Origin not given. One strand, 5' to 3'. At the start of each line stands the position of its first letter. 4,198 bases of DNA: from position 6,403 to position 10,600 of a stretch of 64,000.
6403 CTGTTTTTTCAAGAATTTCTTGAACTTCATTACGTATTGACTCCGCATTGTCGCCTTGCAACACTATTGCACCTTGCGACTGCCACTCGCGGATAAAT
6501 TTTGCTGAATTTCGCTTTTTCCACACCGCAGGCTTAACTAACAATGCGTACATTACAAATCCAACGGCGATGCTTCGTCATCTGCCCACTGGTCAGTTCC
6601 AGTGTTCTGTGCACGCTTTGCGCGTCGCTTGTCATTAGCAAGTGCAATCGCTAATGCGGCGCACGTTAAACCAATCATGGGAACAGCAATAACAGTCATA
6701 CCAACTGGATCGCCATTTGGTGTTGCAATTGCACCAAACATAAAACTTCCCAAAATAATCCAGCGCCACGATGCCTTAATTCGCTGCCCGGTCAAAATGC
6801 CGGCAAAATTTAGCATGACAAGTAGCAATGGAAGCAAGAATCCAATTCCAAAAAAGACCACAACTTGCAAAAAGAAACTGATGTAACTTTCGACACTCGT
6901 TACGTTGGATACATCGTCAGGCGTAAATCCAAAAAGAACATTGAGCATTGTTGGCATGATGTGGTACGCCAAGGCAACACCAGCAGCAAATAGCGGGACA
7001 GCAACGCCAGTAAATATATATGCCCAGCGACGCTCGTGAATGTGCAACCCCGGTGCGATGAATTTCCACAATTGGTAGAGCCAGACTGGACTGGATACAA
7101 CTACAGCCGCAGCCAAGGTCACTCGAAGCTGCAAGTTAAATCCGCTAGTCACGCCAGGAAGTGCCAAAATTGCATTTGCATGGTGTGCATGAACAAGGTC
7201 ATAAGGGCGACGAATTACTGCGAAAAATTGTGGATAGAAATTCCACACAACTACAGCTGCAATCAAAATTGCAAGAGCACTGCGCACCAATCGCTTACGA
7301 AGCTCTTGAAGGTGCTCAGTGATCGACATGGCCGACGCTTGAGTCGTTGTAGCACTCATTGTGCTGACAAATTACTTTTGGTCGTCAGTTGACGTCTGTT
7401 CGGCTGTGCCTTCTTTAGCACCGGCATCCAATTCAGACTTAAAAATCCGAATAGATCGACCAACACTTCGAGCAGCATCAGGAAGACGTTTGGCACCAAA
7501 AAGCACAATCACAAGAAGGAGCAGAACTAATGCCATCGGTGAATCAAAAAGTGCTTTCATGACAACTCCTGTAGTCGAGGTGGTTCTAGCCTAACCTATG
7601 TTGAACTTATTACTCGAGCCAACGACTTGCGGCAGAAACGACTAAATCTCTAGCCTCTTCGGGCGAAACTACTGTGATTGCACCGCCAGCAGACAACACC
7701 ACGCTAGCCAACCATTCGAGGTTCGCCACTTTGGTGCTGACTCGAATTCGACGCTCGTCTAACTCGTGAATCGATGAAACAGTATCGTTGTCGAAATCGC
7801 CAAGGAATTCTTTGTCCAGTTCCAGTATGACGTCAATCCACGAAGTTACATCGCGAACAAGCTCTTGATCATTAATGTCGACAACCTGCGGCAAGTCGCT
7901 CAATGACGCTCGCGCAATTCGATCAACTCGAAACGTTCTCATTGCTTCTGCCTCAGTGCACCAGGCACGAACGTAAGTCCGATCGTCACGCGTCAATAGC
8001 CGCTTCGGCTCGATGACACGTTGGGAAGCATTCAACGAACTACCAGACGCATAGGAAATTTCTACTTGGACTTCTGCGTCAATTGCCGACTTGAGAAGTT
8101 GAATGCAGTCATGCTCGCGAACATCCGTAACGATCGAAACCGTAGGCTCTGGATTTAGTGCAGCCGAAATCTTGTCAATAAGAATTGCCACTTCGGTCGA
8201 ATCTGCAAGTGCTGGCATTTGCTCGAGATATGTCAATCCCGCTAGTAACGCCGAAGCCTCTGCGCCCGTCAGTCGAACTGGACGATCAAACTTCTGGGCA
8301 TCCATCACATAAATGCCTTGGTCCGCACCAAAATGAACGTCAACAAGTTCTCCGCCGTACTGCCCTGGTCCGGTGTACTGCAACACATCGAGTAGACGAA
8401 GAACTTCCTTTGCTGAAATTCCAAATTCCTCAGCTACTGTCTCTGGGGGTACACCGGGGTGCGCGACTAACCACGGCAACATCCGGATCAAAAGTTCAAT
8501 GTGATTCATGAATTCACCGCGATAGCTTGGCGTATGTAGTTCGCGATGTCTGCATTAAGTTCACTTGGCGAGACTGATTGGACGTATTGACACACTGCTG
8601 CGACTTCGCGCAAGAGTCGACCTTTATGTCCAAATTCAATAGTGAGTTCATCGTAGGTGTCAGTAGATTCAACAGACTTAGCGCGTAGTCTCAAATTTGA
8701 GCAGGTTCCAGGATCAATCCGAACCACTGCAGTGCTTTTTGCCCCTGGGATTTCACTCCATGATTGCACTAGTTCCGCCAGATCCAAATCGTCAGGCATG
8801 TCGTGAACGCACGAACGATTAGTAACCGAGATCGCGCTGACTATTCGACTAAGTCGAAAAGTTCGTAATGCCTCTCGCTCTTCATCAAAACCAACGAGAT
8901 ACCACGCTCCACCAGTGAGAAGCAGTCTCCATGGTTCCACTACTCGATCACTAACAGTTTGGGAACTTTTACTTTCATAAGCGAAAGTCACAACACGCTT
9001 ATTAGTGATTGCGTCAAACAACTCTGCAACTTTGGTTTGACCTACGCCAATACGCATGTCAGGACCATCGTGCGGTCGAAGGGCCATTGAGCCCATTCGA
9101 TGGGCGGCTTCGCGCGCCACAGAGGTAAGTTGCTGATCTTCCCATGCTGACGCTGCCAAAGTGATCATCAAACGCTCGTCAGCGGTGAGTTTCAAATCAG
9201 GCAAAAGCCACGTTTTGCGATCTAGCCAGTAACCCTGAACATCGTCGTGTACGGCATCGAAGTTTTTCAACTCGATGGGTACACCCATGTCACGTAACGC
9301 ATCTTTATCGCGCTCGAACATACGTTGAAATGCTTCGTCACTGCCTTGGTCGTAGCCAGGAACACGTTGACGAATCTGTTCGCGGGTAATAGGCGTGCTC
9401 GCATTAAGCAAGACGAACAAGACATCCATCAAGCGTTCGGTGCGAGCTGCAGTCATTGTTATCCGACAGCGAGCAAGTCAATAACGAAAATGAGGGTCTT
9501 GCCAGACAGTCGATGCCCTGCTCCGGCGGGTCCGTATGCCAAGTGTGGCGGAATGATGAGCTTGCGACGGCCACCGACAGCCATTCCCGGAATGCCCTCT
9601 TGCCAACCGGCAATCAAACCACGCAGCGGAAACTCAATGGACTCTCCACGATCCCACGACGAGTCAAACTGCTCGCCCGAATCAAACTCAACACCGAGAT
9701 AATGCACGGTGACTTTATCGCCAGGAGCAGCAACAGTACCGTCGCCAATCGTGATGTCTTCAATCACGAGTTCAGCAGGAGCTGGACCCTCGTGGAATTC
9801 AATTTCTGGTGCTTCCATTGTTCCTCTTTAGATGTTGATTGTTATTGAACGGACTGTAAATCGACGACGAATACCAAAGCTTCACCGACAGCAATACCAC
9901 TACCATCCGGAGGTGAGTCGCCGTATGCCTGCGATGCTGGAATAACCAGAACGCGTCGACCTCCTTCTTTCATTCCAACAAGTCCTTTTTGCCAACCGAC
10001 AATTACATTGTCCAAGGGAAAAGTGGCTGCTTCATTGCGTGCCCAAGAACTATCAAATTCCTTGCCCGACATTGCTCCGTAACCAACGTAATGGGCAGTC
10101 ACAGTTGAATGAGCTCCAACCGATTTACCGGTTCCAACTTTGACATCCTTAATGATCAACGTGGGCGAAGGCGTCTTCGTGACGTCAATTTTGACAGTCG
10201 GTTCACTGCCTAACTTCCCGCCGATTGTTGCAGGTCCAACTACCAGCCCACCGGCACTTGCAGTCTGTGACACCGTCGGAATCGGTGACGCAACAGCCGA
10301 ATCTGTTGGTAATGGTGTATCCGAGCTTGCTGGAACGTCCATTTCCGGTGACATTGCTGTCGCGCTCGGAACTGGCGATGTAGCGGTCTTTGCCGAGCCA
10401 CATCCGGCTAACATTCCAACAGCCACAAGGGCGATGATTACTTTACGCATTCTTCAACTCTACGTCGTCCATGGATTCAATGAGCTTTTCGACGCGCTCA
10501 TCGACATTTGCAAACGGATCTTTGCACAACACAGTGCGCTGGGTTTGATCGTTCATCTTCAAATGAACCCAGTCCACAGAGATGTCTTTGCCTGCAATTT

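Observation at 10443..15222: Pupylation locus with no proteasome core genes: pup and pafA are 8 nt apart, and Pup ends in GGE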

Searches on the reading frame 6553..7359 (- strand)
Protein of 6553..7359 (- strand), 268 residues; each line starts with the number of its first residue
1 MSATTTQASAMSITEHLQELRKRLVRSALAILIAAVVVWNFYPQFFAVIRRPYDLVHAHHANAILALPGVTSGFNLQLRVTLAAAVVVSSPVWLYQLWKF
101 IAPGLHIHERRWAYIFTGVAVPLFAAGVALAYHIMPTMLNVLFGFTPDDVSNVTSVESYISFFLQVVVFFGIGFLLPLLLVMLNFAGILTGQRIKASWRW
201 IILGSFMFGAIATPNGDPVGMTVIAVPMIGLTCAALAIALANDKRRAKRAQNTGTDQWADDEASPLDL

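Call 50: search_protein_families(library=pfam, max_evalue=0.000001, proteins=[window:6553-7359:-])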
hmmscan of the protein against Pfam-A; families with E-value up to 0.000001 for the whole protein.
window:6553-7359:- (268 aa): 1 family
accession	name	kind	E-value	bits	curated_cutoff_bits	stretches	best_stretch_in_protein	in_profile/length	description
PF00902.23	TatC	-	5.1e-61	206.6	25.1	1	15-227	1-208/208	Sec-independent protein translocase protein (TatC)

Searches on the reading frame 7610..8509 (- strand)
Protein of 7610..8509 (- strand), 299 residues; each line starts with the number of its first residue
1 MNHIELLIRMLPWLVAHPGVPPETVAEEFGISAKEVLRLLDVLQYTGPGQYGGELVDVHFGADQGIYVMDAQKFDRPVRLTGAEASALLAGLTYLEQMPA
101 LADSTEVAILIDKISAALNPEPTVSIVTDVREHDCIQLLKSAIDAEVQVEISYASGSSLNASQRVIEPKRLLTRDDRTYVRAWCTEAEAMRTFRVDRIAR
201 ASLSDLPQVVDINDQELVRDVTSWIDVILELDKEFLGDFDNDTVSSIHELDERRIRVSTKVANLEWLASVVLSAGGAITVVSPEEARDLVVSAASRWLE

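Call 3: search_protein_families(library=ncbifam, proteins=[window:7610-8509:-])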
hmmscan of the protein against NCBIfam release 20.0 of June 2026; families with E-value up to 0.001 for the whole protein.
window:7610-8509:- (299 aa): 0 families

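Call 10: search_protein_families(library=pfam, proteins=[window:7610-8509:-])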
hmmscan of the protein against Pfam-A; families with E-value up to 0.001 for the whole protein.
window:7610-8509:- (299 aa): 3 families
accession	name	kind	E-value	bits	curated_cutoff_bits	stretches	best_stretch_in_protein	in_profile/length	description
PF19187.6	HTH_PafC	-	5.4e-30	104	32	1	4-115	3-114/115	PafC helix-turn-helix domain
PF13280.12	WYL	-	9.4e-17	61.2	21.8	1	136-201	3-68/70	WYL domain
PF25583.1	WCX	-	4e-09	37.1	23.9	1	246-298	23-76/76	WCX domain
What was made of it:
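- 7610..8509 (-): pafC, with HTH_PafC, WYL and WCX domains. PF19187, PF13280 and PF25583 (call 10).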

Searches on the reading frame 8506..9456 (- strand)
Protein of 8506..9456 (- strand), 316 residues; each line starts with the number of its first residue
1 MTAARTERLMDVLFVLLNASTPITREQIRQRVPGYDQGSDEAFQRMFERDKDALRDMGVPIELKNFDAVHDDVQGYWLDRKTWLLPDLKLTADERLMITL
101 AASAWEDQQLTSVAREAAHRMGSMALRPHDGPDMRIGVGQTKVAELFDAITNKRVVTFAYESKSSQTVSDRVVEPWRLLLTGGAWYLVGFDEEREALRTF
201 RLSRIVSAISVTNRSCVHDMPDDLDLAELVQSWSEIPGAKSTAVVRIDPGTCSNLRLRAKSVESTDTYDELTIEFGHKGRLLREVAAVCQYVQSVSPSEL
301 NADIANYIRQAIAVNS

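Call 3: search_protein_families(library=ncbifam, proteins=[window:8506-9456:-])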
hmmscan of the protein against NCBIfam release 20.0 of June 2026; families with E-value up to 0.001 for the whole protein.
window:8506-9456:- (316 aa): 0 families

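Call 10: search_protein_families(library=pfam, proteins=[window:8506-9456:-])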
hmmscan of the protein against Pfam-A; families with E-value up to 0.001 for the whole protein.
window:8506-9456:- (316 aa): 2 families
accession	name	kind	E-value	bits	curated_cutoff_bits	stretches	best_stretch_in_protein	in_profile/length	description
PF13280.12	WYL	-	2e-22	79.4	21.8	1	143-208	3-68/70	WYL domain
PF25583.1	WCX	-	6.2e-05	23.7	23.9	1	242-311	4-75/76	WCX domain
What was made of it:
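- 8506..9456 (-): pafB, a WYL-domain regulator. PF13280 and PF25583 (call 10).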

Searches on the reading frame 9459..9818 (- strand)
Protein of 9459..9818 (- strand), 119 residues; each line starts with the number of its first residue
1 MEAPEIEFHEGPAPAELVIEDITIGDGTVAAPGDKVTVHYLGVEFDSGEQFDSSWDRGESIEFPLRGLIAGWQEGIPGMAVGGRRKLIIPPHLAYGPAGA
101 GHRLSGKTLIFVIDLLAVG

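Call 3: search_protein_families(library=ncbifam, proteins=[window:9459-9818:-])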
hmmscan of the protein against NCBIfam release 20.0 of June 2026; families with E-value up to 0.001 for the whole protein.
window:9459-9818:- (119 aa): 3 families
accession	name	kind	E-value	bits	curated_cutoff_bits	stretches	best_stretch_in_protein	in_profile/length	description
NF008602.0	PRK11570.1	subfamily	2.9e-22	79.6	198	1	19-117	106-204/206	FKBP-type peptidyl-prolyl cis-trans isomerase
NF008150.0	PRK10902.1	equivalog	2.4e-20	73.1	215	1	25-118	156-248/271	FKBP-type peptidyl-prolyl cis-trans isomerase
NF053689.1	BamJ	equivalog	6.5e-14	52.6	100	1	28-115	92-184/184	BamJ family beta-barrel-assembly machinery protein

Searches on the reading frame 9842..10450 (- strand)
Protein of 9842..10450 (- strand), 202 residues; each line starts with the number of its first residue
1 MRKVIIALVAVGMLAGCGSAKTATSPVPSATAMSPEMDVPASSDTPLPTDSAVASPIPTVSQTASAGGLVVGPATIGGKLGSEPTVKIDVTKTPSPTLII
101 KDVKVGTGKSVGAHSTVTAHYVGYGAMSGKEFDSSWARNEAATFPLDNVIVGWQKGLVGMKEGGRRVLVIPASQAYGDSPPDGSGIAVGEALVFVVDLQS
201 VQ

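Call 3: search_protein_families(library=ncbifam, proteins=[window:9842-10450:-])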
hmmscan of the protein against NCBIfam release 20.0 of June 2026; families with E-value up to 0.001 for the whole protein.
window:9842-10450:- (202 aa): 3 families
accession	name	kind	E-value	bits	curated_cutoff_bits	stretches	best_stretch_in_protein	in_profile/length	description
NF008150.0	PRK10902.1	equivalog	2.4e-19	69.8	215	1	91-201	141-248/271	FKBP-type peptidyl-prolyl cis-trans isomerase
NF053689.1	BamJ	equivalog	1e-13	52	100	1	90-198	72-184/184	BamJ family beta-barrel-assembly machinery protein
NF008602.0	PRK11570.1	subfamily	1.7e-13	50.9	198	1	83-199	90-203/206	FKBP-type peptidyl-prolyl cis-trans isomerase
